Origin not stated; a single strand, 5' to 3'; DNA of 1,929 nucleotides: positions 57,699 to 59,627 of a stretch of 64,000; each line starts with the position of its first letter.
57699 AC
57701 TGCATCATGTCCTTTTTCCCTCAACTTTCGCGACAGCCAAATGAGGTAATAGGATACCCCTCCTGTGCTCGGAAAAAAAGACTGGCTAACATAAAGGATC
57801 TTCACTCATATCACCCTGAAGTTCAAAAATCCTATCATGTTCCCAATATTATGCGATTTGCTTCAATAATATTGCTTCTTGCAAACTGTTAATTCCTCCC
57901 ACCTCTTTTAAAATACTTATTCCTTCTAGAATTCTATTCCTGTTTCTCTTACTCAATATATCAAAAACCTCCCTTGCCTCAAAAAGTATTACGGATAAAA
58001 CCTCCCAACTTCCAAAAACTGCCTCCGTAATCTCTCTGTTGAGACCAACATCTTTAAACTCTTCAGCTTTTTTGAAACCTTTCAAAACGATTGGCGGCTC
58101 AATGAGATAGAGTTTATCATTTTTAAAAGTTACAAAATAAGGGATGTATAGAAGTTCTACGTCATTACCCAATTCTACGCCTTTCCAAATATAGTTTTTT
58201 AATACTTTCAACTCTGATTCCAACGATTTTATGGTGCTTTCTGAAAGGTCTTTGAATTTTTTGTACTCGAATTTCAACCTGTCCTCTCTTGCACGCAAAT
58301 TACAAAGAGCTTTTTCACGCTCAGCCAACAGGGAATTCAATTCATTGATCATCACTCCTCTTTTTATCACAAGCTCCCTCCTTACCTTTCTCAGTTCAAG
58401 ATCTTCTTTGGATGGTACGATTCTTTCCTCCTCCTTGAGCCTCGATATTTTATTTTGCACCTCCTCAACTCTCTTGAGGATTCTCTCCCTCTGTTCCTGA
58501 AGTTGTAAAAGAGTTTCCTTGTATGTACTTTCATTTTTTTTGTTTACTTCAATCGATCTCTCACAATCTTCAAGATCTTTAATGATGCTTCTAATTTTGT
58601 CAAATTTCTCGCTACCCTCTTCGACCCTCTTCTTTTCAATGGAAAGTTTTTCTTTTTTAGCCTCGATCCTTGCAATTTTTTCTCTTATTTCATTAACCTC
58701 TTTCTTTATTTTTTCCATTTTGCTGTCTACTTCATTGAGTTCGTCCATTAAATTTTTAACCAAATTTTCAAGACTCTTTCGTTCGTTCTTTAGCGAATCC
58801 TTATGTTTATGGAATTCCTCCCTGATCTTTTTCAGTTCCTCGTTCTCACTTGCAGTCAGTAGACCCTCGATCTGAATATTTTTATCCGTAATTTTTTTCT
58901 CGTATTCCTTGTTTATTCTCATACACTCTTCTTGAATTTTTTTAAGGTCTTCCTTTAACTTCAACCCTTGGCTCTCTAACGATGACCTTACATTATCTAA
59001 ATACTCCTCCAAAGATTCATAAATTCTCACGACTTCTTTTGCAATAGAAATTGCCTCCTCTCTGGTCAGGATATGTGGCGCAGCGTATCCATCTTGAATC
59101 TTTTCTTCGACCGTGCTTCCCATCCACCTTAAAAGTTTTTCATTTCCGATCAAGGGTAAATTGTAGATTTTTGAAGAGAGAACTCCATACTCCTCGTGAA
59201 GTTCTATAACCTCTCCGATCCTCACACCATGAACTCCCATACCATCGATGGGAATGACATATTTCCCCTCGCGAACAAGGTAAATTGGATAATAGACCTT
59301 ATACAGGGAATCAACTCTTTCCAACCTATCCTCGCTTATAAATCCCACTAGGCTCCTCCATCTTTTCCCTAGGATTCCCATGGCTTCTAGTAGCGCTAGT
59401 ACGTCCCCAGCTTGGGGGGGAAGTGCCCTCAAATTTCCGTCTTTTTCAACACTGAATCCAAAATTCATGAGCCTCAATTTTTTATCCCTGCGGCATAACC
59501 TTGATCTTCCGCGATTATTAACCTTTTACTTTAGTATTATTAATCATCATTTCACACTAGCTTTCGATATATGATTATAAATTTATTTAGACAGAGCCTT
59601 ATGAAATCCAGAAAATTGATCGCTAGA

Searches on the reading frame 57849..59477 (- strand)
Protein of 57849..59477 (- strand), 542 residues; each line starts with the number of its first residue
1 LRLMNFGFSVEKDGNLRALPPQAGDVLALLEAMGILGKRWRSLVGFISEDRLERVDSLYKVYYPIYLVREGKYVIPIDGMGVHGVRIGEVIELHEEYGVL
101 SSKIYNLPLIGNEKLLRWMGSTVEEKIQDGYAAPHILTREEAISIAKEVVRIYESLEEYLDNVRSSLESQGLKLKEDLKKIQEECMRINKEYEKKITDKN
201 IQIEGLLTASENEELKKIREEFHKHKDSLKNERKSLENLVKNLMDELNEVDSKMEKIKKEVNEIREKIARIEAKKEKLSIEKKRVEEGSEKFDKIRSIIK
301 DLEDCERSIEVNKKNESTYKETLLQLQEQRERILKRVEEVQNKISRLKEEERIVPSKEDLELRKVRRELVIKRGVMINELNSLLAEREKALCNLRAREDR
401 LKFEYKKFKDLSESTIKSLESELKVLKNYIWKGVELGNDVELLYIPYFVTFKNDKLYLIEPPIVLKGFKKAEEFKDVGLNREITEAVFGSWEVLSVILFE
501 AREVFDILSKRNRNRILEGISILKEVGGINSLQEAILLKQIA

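Call 14: find_encoding_contigs(protein=window:57849-59477:-, flank=10000, max_places=4)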
Protein window:57849-59477:- (542 aa): no gene with exactly this product is on record in the collection.

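Call 15: find_encoding_contigs(protein=window:57849-59468:-, flank=10000, max_places=4)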
Protein window:57849-59468:- (539 aa): no gene with exactly this product is on record in the collection.
